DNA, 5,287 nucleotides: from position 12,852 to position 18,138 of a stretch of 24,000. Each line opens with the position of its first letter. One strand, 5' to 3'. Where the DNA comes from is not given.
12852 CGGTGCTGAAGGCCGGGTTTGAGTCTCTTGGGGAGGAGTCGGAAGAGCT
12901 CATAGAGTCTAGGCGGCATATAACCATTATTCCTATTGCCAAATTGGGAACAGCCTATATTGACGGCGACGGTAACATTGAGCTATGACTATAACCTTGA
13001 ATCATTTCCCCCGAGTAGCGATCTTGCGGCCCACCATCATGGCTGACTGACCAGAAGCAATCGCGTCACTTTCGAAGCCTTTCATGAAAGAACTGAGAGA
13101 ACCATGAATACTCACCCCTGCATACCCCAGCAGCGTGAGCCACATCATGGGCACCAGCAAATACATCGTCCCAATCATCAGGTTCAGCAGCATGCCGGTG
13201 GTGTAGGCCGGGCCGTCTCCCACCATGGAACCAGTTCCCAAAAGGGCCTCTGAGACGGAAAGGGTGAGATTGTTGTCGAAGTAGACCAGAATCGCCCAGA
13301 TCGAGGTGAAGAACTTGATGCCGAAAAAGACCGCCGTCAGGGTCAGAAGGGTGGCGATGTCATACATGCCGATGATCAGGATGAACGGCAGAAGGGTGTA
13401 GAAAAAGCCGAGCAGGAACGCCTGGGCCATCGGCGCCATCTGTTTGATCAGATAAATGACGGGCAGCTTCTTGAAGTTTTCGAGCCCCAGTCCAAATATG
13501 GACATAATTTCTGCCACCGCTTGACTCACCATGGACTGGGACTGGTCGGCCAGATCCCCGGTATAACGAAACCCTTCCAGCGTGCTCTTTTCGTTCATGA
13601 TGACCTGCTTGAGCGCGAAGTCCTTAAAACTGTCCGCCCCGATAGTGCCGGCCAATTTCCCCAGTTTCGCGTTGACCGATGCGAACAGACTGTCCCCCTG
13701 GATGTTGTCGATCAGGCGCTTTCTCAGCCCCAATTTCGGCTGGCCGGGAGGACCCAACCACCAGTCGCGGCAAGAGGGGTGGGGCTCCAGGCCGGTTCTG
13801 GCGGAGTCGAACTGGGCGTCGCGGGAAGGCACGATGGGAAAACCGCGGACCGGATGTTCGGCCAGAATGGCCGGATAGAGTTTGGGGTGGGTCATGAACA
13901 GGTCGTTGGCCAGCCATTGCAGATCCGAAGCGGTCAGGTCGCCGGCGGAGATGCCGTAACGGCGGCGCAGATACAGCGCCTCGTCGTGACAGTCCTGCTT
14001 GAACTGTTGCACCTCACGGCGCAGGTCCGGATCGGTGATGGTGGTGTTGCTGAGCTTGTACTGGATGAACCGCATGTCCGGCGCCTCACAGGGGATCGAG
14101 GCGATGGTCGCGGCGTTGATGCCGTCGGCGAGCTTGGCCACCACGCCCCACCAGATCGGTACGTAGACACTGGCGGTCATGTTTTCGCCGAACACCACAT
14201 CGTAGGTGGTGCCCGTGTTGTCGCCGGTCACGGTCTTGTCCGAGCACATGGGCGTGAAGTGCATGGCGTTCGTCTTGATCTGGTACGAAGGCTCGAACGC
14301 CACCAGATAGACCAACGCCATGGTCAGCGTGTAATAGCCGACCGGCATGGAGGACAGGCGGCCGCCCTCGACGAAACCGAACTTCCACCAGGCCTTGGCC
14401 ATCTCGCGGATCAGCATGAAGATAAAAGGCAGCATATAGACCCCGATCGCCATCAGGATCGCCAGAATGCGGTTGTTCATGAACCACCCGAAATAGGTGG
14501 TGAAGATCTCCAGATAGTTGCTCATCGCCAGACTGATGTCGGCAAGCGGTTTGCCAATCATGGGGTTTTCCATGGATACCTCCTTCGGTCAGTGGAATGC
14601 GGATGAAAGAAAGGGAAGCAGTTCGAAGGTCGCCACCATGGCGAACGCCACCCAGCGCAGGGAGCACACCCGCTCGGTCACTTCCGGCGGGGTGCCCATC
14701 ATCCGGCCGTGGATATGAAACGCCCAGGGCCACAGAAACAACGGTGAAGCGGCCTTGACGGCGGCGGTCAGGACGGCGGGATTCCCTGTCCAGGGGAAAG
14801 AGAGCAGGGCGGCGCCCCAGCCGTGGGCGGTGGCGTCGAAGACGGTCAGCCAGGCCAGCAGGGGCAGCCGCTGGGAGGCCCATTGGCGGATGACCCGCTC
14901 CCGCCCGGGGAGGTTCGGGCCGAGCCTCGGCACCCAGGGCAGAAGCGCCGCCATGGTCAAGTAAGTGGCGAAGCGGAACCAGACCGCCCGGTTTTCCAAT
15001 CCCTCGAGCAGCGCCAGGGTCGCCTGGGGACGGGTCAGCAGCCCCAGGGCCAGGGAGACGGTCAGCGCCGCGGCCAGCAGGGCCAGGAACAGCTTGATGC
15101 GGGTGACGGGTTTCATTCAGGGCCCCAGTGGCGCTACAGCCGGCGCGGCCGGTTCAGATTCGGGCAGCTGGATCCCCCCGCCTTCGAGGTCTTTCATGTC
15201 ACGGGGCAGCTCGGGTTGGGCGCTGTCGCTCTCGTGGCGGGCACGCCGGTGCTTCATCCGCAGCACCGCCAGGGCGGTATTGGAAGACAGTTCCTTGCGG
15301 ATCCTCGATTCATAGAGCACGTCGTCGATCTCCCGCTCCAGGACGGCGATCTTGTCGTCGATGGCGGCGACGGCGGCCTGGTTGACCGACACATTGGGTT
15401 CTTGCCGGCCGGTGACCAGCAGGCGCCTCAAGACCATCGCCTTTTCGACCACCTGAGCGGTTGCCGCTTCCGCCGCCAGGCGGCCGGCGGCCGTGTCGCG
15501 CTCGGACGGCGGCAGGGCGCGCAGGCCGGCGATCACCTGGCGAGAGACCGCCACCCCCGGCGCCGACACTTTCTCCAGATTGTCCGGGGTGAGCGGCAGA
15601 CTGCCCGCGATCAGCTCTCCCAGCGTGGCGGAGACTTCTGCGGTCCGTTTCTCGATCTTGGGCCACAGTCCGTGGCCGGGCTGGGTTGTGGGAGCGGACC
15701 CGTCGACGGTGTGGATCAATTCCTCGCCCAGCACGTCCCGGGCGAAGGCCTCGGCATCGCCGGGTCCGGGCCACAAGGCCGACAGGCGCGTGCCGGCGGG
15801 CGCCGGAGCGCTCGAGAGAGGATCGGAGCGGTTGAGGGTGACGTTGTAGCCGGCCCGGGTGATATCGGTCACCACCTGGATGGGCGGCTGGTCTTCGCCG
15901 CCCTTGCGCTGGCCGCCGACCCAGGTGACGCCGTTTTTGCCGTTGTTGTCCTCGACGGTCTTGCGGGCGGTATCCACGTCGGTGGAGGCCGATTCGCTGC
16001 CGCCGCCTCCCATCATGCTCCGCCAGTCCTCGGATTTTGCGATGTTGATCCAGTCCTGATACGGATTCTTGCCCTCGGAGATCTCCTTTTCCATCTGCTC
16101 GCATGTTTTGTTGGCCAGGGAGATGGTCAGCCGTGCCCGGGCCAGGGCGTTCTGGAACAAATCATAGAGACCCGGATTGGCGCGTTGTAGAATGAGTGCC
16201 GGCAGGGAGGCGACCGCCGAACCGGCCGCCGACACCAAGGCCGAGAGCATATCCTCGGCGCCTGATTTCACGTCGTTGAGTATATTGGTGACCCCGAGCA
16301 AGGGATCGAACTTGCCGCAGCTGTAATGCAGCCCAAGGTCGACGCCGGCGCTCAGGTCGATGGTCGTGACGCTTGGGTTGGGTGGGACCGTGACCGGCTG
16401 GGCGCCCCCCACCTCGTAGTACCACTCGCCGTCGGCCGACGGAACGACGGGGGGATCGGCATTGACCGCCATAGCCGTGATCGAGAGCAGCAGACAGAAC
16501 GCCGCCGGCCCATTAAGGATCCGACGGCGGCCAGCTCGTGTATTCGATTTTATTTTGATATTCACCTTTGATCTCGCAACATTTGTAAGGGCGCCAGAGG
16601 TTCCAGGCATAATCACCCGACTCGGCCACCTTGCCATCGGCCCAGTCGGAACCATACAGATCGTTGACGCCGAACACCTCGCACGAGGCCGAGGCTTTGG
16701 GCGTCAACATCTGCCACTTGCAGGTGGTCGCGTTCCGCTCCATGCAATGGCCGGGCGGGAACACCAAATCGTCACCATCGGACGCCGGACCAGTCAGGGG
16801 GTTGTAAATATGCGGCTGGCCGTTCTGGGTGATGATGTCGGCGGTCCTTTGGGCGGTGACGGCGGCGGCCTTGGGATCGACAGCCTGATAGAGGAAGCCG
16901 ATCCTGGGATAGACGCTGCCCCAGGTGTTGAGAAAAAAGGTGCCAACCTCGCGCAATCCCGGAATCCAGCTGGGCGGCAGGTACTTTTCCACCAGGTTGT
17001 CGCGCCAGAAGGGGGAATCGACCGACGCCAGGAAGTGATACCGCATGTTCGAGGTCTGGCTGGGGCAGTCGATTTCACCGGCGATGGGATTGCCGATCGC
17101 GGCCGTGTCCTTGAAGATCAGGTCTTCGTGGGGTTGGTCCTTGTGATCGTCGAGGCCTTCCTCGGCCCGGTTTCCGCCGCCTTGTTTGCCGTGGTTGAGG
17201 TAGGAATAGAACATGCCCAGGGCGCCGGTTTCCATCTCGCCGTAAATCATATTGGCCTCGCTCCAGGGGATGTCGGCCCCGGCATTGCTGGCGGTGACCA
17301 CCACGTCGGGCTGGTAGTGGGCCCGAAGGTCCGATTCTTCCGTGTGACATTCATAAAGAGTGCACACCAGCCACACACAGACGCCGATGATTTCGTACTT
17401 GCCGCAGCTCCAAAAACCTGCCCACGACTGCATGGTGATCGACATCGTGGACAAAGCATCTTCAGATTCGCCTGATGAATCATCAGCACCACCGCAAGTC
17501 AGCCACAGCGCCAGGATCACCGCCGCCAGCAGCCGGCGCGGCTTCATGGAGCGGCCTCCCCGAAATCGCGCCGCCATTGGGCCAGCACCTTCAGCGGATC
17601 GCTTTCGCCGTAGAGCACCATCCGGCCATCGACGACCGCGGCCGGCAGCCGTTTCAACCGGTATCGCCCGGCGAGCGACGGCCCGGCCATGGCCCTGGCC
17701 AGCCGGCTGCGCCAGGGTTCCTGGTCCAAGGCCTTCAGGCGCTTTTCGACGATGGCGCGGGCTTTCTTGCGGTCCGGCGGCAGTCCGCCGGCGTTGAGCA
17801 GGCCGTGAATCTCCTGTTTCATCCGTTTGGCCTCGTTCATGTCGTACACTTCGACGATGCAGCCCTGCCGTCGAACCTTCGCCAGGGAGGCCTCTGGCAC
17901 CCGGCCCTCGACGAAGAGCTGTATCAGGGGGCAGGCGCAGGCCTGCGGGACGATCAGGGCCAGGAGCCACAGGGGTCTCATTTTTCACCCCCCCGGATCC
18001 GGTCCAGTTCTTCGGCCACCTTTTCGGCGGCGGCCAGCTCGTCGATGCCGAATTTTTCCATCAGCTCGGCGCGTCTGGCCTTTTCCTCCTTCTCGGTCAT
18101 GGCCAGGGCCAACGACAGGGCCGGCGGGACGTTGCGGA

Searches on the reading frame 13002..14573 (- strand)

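Call 4: search_protein_families(library=pfam, proteins=[window:13002-14573:-], max_evalue=0.01)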
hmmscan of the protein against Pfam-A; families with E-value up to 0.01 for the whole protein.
window:13002-14573:- (523 aa): 1 family
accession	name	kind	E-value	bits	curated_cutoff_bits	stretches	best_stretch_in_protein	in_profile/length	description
PF07916.16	TraG_N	-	4.7e-46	158.1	36.1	1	22-502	1-459/462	TraG-like protein, N-terminal region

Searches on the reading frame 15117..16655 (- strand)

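Call 4: search_protein_families(library=pfam, proteins=[window:15117-16655:-], max_evalue=0.01)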
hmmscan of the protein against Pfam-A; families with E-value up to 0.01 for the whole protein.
window:15117-16655:- (512 aa): 0 families

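Call 5: search_protein_families(library=ncbifam, proteins=[window:15117-16655:-], max_evalue=0.01)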
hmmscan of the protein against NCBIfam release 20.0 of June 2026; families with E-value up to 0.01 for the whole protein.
window:15117-16655:- (512 aa): 1 family
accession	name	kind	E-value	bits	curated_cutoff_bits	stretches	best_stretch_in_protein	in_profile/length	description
TIGR03755.1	conj_TIGR03755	equivalog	4.2e-127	424.4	270.45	1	76-480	2-404/419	integrating conjugative element protein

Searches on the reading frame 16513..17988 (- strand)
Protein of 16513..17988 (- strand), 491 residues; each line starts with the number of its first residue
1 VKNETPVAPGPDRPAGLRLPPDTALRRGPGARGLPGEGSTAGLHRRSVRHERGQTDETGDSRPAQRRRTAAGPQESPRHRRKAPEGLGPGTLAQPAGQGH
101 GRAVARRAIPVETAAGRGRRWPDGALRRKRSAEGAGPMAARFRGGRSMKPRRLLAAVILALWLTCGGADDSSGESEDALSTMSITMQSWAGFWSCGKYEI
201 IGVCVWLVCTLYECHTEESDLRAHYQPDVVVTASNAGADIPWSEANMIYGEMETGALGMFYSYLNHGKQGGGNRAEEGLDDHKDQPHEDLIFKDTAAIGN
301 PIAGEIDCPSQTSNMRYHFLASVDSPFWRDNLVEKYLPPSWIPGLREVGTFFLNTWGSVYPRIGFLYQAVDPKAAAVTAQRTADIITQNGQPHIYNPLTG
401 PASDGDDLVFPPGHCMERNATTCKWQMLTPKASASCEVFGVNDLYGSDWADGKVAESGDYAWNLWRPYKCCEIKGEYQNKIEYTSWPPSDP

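Call 4: search_protein_families(library=pfam, proteins=[window:16513-17988:-], max_evalue=0.01)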
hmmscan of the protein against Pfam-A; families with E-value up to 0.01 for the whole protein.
window:16513-17988:- (491 aa): 1 family
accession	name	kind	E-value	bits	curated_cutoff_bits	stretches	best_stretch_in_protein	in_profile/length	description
PF06834.16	TraU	-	1.2e-35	123.9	26.5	1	193-472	12-305/306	TraU protein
